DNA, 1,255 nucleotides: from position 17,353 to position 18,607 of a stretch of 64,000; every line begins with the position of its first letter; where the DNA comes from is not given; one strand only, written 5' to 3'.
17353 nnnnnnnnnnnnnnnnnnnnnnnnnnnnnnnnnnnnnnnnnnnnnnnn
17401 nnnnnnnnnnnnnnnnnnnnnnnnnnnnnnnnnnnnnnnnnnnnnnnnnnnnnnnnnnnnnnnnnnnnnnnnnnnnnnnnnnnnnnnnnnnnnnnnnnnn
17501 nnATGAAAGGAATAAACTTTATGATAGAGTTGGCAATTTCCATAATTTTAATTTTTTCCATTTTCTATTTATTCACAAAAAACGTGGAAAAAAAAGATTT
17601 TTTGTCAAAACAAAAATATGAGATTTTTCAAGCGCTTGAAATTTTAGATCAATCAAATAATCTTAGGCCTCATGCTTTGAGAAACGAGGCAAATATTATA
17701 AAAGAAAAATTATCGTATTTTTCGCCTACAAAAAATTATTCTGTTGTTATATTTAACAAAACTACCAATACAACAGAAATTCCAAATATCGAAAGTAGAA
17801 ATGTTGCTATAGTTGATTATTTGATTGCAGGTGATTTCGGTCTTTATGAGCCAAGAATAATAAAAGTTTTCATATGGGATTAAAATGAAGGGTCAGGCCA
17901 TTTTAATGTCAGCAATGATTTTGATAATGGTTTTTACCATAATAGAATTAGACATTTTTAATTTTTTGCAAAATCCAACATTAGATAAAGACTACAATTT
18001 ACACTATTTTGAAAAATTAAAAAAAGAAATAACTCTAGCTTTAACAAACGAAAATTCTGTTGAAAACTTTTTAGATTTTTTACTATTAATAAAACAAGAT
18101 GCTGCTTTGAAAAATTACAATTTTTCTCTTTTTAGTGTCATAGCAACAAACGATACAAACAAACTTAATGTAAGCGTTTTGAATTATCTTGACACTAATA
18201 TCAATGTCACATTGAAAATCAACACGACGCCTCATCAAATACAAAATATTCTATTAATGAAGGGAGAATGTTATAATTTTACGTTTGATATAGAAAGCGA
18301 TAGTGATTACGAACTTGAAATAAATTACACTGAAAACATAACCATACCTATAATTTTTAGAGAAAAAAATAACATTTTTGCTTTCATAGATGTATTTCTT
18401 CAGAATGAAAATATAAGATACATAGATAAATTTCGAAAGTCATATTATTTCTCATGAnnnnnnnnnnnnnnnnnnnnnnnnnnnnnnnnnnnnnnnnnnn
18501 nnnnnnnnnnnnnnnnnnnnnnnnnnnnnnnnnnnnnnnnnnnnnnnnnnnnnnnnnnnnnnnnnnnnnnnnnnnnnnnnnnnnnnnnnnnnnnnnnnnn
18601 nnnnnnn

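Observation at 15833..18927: Five-gene surface locus: a secreted protein, a LamG-lectin-fold membrane protein and three prepilin-like proteins with class III (MKG|hydrophobic) signal peptides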

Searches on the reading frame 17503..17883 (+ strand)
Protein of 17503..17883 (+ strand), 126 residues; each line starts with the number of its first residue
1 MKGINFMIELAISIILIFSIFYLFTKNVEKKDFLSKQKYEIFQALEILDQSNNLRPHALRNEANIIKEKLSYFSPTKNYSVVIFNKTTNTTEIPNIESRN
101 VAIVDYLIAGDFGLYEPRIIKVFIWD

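Call 3: search_protein_families(library=pfam, proteins=[window:17503-17883:+], max_evalue=1)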
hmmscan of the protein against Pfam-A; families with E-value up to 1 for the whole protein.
window:17503-17883:+ (126 aa): 0 families

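Call 19: search_protein_families(library=ncbifam, proteins=[window:17503-17883:+], max_evalue=1)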
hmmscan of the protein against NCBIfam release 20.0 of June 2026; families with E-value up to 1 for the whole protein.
window:17503-17883:+ (126 aa): 1 family
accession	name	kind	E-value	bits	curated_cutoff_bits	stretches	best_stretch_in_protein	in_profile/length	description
NF045771.1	MPN454_MG319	equivalog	0.0077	16.5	60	1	6-124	5-119/133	MG319/MPN454 family protein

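Call 86: search_solved_structures(query=A6, max_evalue=10)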
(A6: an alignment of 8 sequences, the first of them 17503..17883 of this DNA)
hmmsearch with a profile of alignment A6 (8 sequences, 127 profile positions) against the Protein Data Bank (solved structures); distinct sequences matched with E-value up to 10: 1.
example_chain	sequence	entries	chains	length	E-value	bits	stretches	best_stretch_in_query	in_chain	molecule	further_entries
6ke6_5B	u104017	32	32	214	0.41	14.4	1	25-103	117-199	Bud site selection protein 21 | Bud21 | U3 small nucleolar RNA-associated protein 16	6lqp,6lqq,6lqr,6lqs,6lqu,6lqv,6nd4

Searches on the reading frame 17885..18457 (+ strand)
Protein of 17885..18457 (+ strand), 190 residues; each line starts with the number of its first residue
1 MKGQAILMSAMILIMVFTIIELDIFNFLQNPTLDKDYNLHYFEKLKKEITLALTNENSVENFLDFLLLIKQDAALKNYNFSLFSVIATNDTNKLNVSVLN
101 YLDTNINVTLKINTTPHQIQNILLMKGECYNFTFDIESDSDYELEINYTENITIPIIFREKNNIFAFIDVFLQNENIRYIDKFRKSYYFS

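Call 3: search_protein_families(library=pfam, proteins=[window:17885-18457:+], max_evalue=1)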
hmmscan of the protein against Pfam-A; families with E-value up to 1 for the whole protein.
window:17885-18457:+ (190 aa): 1 family
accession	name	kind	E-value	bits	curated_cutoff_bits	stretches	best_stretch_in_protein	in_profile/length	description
PF20119.4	DUF6509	-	0.097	13.5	23.9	1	124-175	17-66/95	Family of unknown function (DUF6509)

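Call 19: search_protein_families(library=ncbifam, proteins=[window:17885-18457:+], max_evalue=1)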
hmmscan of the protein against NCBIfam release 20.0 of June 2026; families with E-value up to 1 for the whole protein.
window:17885-18457:+ (190 aa): 0 families

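Call 87: search_solved_structures(query=A7, max_evalue=10)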
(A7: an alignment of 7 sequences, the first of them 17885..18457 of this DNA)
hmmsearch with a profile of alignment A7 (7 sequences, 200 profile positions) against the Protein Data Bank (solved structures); distinct sequences matched with E-value up to 10: 2.
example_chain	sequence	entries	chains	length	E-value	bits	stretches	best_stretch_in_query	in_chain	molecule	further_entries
3kq0_A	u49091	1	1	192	0.3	14.3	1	98-158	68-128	Alpha-1-acid glycoprotein 1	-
7rs5_K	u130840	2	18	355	0.34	14.1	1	104-166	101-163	yeast kinesin-8/ Kip3 | kinesin-8/ Kip3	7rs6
